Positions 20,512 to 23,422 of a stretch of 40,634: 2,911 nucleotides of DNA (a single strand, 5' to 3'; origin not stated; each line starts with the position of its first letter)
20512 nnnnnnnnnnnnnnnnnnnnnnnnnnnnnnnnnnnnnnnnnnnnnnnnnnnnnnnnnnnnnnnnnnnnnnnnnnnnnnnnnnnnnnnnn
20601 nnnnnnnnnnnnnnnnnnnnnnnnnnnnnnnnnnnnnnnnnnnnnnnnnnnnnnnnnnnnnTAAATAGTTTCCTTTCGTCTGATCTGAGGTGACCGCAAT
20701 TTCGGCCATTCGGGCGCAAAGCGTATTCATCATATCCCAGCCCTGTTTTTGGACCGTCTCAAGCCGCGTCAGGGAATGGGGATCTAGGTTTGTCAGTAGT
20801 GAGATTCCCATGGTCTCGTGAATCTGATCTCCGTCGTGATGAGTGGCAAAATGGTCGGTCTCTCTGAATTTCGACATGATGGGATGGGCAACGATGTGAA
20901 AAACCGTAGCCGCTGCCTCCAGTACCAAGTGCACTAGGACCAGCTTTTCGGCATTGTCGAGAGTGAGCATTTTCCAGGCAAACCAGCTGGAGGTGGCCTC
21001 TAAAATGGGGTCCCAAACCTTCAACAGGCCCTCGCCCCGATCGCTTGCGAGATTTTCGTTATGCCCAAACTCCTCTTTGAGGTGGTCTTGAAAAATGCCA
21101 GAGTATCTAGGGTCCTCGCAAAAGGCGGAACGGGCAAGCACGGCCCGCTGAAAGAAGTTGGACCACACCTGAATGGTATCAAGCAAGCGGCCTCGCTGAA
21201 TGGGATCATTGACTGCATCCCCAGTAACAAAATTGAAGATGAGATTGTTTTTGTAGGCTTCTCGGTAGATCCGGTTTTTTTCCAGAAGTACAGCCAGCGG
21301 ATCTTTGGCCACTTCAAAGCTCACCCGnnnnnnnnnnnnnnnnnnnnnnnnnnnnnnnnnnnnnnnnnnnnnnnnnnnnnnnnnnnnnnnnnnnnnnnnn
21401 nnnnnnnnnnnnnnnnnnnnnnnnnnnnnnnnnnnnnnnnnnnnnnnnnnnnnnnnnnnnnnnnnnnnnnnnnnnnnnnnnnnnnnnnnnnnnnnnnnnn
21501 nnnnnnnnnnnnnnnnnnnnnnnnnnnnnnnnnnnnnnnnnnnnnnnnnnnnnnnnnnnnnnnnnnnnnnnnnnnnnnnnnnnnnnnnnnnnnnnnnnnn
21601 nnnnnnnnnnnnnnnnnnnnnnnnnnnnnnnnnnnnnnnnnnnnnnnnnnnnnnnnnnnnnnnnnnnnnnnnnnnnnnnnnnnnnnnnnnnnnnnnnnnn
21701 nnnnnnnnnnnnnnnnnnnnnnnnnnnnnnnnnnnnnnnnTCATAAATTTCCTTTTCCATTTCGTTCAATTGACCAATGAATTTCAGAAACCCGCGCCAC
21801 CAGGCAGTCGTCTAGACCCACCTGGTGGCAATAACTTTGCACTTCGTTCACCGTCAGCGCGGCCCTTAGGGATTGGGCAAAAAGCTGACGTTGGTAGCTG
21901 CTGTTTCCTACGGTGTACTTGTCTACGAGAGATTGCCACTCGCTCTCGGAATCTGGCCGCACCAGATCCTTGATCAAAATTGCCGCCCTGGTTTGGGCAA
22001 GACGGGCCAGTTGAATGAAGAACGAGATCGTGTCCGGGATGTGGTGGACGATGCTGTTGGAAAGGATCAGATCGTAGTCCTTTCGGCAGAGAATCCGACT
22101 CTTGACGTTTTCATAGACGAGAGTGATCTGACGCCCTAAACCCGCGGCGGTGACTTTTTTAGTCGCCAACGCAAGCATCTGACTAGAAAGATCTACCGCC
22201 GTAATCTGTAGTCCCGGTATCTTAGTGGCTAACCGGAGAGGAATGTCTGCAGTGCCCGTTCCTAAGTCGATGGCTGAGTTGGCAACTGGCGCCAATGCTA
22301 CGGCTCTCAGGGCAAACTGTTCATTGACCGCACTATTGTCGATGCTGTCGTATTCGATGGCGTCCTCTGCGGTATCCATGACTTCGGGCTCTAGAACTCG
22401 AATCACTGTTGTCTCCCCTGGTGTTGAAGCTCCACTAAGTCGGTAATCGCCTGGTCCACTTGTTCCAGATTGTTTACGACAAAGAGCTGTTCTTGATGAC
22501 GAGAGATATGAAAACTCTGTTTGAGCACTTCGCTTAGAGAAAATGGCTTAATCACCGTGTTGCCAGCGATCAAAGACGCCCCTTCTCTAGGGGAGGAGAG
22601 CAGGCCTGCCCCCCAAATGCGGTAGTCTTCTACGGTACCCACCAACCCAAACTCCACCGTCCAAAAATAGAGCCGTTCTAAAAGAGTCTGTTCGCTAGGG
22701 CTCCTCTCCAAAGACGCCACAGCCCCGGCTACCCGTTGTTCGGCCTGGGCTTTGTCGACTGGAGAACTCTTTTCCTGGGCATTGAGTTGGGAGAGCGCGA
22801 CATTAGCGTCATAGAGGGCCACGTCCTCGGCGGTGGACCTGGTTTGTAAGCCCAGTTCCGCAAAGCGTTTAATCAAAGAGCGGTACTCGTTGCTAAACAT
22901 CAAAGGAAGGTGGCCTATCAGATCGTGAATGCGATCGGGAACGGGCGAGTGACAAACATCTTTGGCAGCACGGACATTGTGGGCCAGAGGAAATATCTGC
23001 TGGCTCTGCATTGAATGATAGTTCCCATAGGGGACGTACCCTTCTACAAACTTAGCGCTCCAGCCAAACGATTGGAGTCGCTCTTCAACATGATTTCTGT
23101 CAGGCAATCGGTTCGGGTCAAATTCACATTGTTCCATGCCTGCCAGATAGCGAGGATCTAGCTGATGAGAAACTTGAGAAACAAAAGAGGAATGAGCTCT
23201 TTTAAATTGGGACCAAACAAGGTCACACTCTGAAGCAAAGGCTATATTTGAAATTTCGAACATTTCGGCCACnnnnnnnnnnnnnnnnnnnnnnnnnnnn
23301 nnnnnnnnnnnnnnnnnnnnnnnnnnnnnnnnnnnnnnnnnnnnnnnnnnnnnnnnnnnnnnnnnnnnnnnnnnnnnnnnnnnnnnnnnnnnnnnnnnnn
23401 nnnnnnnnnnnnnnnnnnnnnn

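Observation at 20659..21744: Cupin plus heme-oxygenase-like diiron oxidase fusion with the domains in reverse order to SznF, next to a SAM methyltransferase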

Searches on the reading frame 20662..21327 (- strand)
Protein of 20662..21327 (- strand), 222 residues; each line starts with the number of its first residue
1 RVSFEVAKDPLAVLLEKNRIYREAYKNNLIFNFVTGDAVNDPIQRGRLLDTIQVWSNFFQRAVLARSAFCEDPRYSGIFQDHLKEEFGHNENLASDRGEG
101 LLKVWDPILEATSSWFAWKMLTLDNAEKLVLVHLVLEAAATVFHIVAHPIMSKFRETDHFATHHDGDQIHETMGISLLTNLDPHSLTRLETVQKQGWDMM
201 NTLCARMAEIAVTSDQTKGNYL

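Call 23: search_solved_structures(query=A2, max_evalue=10, show_alignments=5)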
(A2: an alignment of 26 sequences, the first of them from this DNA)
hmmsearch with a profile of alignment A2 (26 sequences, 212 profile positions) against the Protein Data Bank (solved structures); distinct sequences matched with E-value up to 10: 1.
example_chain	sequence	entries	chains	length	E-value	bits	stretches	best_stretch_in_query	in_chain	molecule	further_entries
6dsp_A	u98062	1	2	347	1.2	11.6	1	120-170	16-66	Autoinducer 2-binding protein LsrB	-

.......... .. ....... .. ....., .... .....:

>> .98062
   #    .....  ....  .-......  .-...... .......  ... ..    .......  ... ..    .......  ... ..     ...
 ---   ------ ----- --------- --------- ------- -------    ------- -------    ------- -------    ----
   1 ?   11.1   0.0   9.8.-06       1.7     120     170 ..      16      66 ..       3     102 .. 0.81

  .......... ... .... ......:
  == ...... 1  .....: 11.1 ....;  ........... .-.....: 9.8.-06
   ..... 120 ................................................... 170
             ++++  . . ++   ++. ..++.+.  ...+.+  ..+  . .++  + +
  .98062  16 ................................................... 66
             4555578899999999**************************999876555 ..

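Call 24: search_protein_families(library=pfam, alignment_id=A2, max_evalue=1)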
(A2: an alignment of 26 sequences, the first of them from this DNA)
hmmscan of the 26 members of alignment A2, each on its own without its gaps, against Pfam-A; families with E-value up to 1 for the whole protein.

A. member 1, seq(222 aa): 0 families

B. families by the number of members that match (of 26 scanned): 22 families
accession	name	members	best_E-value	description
PF14518.11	Haem_oxygenas_2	25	6e-08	Iron-containing redox enzyme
PF06677.18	Auto_anti-p27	4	0.026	Sjogren's syndrome/scleroderma autoantigen 1 (Autoantigen p27)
PF19073.5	DUF5769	3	0.0031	Family of unknown function (DUF5769)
PF23272.1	DUF7075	2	0.042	Domain of unknown function (DUF7075)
PF11482.13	DUF3208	1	0.0044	Protein of unknown function (DUF3208)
PF08812.16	YtxC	1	0.0071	YtxC-like family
PF02729.26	OTCace_N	1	0.0094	Aspartate/ornithine carbamoyltransferase, carbamoyl-P binding domain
PF18106.7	Rol_Rep_N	1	0.02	Rolling Circle replication initiation protein N-terminal domain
PF19915.4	bpX0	1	0.02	MoxR-vWA-beta-propeller ternary system domain bpX0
PF17403.7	Nrap_D2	1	0.025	Nrap protein PAP/OAS-like domain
PF21050.3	ARMC9_ARM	1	0.038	LisH domain-containing protein ARMC9, ARM repeats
PF05465.18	Halo_GVPC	1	0.046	Halobacterial gas vesicle protein C (GVPC) repeat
PF03792.18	PBC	1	0.053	PBC domain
PF04848.19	Pox_A22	1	0.076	Poxvirus A22 protein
PF18723.6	HMUDK_hel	1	0.079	5-hmdU DNA kinase, helical domain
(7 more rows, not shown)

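Call 35: predict_structure(alignment_id=A2)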
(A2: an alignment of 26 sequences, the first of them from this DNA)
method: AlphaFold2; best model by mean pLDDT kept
length: 222 residues; sequences in the alignment: 26
mean_pLDDT: 89.4   pTM: 0.86
mean pLDDT of the five models: 89.4, 88.8, 86.7, 86.3, 85.3
residues with pLDDT >= 90: 164; 70-90: 42; 50-70: 8; < 50: 8
segments of 3 or more residues with pLDDT < 50: 217-222
pLDDT, mean of each block of 10 residues (from residue 1): 65 96 98 96 93 91 92 92 89 84 86 95 96 95 93 86 83 92 95 98 97 64 41
secondary structure, 60 per line:
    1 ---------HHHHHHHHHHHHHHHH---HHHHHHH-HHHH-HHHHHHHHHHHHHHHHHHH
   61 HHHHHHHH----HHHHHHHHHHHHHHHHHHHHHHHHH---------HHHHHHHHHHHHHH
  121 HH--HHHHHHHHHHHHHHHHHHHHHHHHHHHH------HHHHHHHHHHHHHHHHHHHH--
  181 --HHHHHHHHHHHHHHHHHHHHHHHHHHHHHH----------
elements in order: H10-25 H29-35 H37-40 H42-68 H73-97 H107-122 H125-152 H159-178 H183-212

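Call 40: fold_search(model_id=the predicted structure, library=pdb)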
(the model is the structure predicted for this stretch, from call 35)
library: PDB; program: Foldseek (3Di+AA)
matches with E <= 10: 722; with E <= 0.001: 6
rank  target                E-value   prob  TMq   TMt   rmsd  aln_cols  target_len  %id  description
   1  3dde_A                3.9e-04  1.00  0.68  0.66   4.0       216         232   15  Crystal structure of a domain of unknown function with a heme oxygenase-like fold (sden_3740) from shewanella denitrif (released 2008-06-24)
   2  8va9_A                6.0e-04  1.00  0.74  0.77   2.9       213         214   10  Crystal structure of FeII/MnII CtCADD from Chlamydia trachomatis (released 2024-11-06)
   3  2a2o_D                6.2e-04  1.00  0.64  0.62   5.4       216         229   11  CRYSTAL STRUCTURE OF a putativeTenA family transcriptional regulator (BT_3146) FROM BACTEROIDES THETAIOTAOMICRON VPI-5 (released 2005-07-26)
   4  2a2o_A                8.6e-04  1.00  0.66  0.64   4.8       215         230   10  CRYSTAL STRUCTURE OF a putativeTenA family transcriptional regulator (BT_3146) FROM BACTEROIDES THETAIOTAOMICRON VPI-5 (released 2005-07-26)
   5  1rcw_A                9.4e-04  1.00  0.72  0.74   3.5       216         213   11  Crystal structure of CT610 from Chlamydia trachomatis (released 2004-05-04)
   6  3dde_B                9.4e-04  1.00  0.70  0.67   3.8       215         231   15  Crystal structure of a domain of unknown function with a heme oxygenase-like fold (sden_3740) from shewanella denitrif (released 2008-06-24)
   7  3oql_B                1.2e-03  1.00  0.71  0.65   3.6       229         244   12  Crystal structure of a TenA homolog (PSPTO1738) from Pseudomonas syringae pv. tomato str. DC3000 at 2.54 A resolution (released 2010-10-06)
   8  3no6_A                1.5e-03  1.00  0.62  0.59   5.5       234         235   12  Crystal structure of a putative thiaminase II (SE1693) from Staphylococcus epidermidis ATCC 12228 at 1.65 A resolution (released 2010-07-28)
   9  4fn6_C                1.6e-03  1.00  0.57  0.57   5.3       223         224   12  Structural Characterization of Thiaminase type II TenA from Staphylococcus aureus (released 2012-12-19)
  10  1rcw_B                1.6e-03  1.00  0.68  0.70   4.3       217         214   10  Crystal structure of CT610 from Chlamydia trachomatis (released 2004-05-04)
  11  1yaf_C                1.6e-03  1.00  0.65  0.66   4.4       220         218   13  Structure of TenA from Bacillus subtilis (released 2005-02-22)
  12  2a2m_A                1.7e-03  1.00  0.65  0.63   4.9       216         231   10  CRYSTAL STRUCTURE OF a putativeTenA family transcriptional regulator (BT_3146) FROM BACTEROIDES THETAIOTAOMICRON VPI-5 (released 2005-08-09)
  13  1rtw_C                1.9e-03  1.00  0.66  0.70   4.3       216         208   12  X-ray Structure of PF1337, a TenA Homologue from Pyrococcus furiosus. Northeast Structural Genomics Research Consortiu (released 2004-01-13)
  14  8vag_A                2.0e-03  1.00  0.72  0.74   3.5       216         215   10  Crystal structure of MnII/MnII CtCADD from Chlamydia trachomatis (released 2024-11-06)
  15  1rtw_A                2.0e-03  1.00  0.67  0.71   4.1       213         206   12  X-ray Structure of PF1337, a TenA Homologue from Pyrococcus furiosus. Northeast Structural Genomics Research Consortiu (released 2004-01-13)
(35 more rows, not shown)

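Call 55: search_protein_representatives(alignment_id=A2)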
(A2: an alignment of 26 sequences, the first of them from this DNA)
Query: 26 sequences, 212 profile positions. Proteins with E-value up to 0.001 (for the whole library): 325; up to 1e-10: 257; up to 1e-30: 166. The best 150 are listed.
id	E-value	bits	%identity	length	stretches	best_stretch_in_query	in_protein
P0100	5.4e-93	326.5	-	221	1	4-210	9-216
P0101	1.2e-83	296.0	-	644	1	3-209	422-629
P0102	2.6e-83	294.9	-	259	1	5-209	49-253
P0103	5.8e-80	283.9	-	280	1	5-208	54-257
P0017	3.4e-75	268.3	-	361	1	4-208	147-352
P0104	3.7e-71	255.1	-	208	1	5-208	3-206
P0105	6.6e-71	254.3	-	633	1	4-210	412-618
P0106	4.9e-70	251.5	-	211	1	6-209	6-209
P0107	4.1e-69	248.5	-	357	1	7-208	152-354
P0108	5.4e-67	241.5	-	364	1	2-208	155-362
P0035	5.7e-67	241.5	-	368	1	8-209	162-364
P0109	1.6e-65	236.7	-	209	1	8-209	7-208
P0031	1.7e-65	236.6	-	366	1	5-208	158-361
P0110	2.4e-65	236.1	-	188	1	28-209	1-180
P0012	8.5e-65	234.3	-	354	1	7-210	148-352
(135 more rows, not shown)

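Call 69: search_protein_families(library=pfam, proteins=[P0101], max_evalue=0.1)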
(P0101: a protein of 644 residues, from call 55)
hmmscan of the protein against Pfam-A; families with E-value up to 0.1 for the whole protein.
P0101 (644 aa): 11 families
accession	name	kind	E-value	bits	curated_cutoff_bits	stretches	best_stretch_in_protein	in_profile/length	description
PF17885.6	Smoa_sbd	-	1.9e-31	108.9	25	1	146-252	1-108/108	Styrene monooxygenase A putative substrate binding domain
PF14518.11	Haem_oxygenas_2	-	0.00016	21.9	28.9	1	523-604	75-161/177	Iron-containing redox enzyme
PF01266.30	DAO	-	0.001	19.1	27.9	0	3-33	1-31/353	FAD dependent oxidoreductase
PF03446.21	NAD_binding_2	-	0.0015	19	21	1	3-34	1-32/161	NAD binding domain of 6-phosphogluconate dehydrogenase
PF03807.23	F420_oxidored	-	0.0027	18.7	21.6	1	3-38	1-37/94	NADP oxidoreductase coenzyme F420-dependent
PF07992.20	Pyr_redox_2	-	0.0037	17.2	26.1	1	3-91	2-58/291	Pyridine nucleotide-disulphide oxidoreductase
PF13738.12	Pyr_redox_3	-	0.023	14.4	30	1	2-35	165-198/305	Pyridine nucleotide-disulphide oxidoreductase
PF03486.20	HI0933_like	-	0.028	14.3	50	0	3-33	2-32/244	HI0933-like protein Rossmann domain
PF01494.25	FAD_binding_3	-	0.036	13.7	22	0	3-28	3-28/349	FAD binding domain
PF07568.18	HisKA_2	-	0.04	14.5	22.3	1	442-502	5-63/76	Histidine kinase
PF13450.12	NAD_binding_8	-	0.095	13.4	21.9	0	6-30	1-25/68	NAD(P)-binding Rossmann-like domain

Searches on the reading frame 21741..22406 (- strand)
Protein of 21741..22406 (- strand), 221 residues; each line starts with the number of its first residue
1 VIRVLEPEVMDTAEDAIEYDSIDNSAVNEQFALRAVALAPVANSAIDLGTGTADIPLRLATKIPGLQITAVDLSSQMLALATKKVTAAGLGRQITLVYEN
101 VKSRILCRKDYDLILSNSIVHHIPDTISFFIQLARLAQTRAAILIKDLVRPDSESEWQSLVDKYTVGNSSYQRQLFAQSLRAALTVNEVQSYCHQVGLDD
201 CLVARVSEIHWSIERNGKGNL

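Call 3: search_protein_families(library=pfam, proteins=[window:21741-22406:-], max_evalue=0.01)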
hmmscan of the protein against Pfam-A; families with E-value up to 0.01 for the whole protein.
window:21741-22406:- (221 aa): 8 families
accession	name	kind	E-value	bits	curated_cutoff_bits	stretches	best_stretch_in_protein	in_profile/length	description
PF13649.12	Methyltransf_25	-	3.4e-11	44.1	27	1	46-136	2-92/97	Methyltransferase domain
PF13847.12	Methyltransf_31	-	4.9e-11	43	27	1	43-153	5-114/145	Methyltransferase domain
PF08242.18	Methyltransf_12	-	9.4e-11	42.8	30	1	46-137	1-92/98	Methyltransferase domain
PF08241.18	Methyltransf_11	-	2.8e-09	37.9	21.2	1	47-139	2-89/95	Methyltransferase domain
PF05175.20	MTS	-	7.8e-07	29.3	23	1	41-122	31-110/170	Methyltransferase small domain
PF13489.12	Methyltransf_23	-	1.5e-06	28.5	27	1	32-164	13-139/164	Methyltransferase domain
PF01209.24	Ubie_methyltran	-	3e-05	23.9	20.1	1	42-103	48-109/233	ubiE/COQ5 methyltransferase family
PF10294.15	Methyltransf_16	-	0.0012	19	21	1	43-161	48-171/174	Lysine methyltransferase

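Call 4: search_protein_families(library=ncbifam, proteins=[window:21741-22406:-], max_evalue=0.01)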
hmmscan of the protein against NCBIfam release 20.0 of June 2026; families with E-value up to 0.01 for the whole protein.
window:21741-22406:- (221 aa): 31 families (the best 25 are shown)
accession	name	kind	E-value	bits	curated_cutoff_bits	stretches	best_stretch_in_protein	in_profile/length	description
NF052510.1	methyltran_MpqE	exception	4.1e-12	46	335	1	41-164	46-169/234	methyl-plastoquinone biosynthesis methyltransferase MpqE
TIGR02072.1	BioC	equivalog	6.2e-11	42.6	184.95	1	42-168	35-151/244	malonyl-ACP O-methyltransferase BioC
NF043040.1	corrin_prot_MT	hypoth_equivalog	4.7e-10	39.3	180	1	42-154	42-156/216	corrinoid protein-associated methyltransferase CpaM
TIGR03533.1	L3_gln_methyl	equivalog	5.6e-10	39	229.7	1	42-117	122-196/284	50S ribosomal protein L3 N(5)-glutamine methyltransferase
TIGR00536.1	hemK_fam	subfamily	9.3e-10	38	115.5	1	32-117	105-189/286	HemK family protein methyltransferase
NF001244.0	PRK00216.1-5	equivalog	1.7e-09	37.3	216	1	41-165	48-172/236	bifunctional demethylmenaquinone methyltransferase/2-methoxy-6-polyprenyl-1,4-benzoquinol methylase UbiE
NF004851.0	PRK06202.1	equivalog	2.7e-09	36.8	243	1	41-200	60-214/237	hypothetical protein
TIGR03534.1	RF_mod_PrmC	equivalog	1e-08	35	199.1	1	42-117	87-163/253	peptide chain release factor N(5)-glutamine methyltransferase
NF010703.0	PRK14103.1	equivalog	1.1e-08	34.9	320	1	42-195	30-171/256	trans-aconitate 2-methyltransferase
TIGR01934.1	MenG_MenH_UbiE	subfamily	1.8e-08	33.9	158.35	1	41-152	39-148/223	ubiquinone/menaquinone biosynthesis methyltransferase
NF045882.1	PLipidMtase_Leg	equivalog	1.5e-07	31.4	390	1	42-145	43-143/207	phospholipid N-methyltransferase PmtA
TIGR02021.1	BchM-ChlM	equivalog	3.2e-06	26.7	158.9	1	44-139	57-149/218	magnesium protoporphyrin IX methyltransferase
NF008264.0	PRK11036.1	equivalog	3.4e-06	26.7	366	1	44-135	47-137/261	tRNA uridine 5-oxyacetic acid(34) methyltransferase CmoM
TIGR01983.1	UbiG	equivalog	4.3e-06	26.2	102.95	1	42-149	50-155/228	bifunctional 2-polyprenyl-6-hydroxyphenol methylase/3-demethylubiquinol 3-O-methyltransferase UbiG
NF002463.0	PRK01683.1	equivalog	5.7e-06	26.1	297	1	42-192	32-171/258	trans-aconitate 2-methyltransferase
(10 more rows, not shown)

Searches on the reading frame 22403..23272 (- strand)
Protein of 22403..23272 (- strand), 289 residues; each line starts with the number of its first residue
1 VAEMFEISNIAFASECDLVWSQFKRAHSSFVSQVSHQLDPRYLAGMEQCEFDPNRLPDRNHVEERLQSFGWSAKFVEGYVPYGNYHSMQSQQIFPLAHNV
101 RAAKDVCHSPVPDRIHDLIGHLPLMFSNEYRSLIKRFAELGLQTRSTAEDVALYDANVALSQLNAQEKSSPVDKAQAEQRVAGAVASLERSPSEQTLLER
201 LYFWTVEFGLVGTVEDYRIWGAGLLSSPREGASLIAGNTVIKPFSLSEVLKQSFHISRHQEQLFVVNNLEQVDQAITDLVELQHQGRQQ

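Call 3: search_protein_families(library=pfam, proteins=[window:22403-23272:-], max_evalue=0.01)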
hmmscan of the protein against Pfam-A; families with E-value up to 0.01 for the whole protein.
window:22403-23272:- (289 aa): 1 family
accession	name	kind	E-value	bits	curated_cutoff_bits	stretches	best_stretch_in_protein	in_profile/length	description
PF00351.26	Biopterin_H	-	8.7e-24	84.6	22.7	2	184-278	189-283/331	Biopterin-dependent aromatic amino acid hydroxylase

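Call 4: search_protein_families(library=ncbifam, proteins=[window:22403-23272:-], max_evalue=0.01)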
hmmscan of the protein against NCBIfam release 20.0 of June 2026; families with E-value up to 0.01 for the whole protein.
window:22403-23272:- (289 aa): 7 families
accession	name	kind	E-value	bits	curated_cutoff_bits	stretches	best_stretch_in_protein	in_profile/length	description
NF010657.0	PRK14056.1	equivalog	3.2e-60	204.7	346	1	18-279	29-286/580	aromatic amino acid hydroxylase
NF008877.0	PRK11913.1-2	equivalog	5.2e-43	147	247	1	15-280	27-246/264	phenylalanine 4-monooxygenase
TIGR01267.1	Phe4hydrox_mono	equivalog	1.1e-32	113.3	264.75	2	191-285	142-238/248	phenylalanine 4-monooxygenase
TIGR01270.1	Trp_5_monoox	equivalog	5.5e-22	78.1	705.5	2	184-280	318-415/464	tryptophan 5-monooxygenase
TIGR01269.1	Tyr_3_monoox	equivalog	5.1e-20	71.9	654.65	2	184-277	312-405/457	tyrosine 3-monooxygenase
NF010656.0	PRK14055.1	equivalog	3.7e-15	56.1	472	2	197-280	251-334/362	aromatic amino acid hydroxylase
TIGR01268.1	Phe4hydrox_tetr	equivalog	1.8e-14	53.3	704.8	2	175-278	284-385/436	phenylalanine 4-monooxygenase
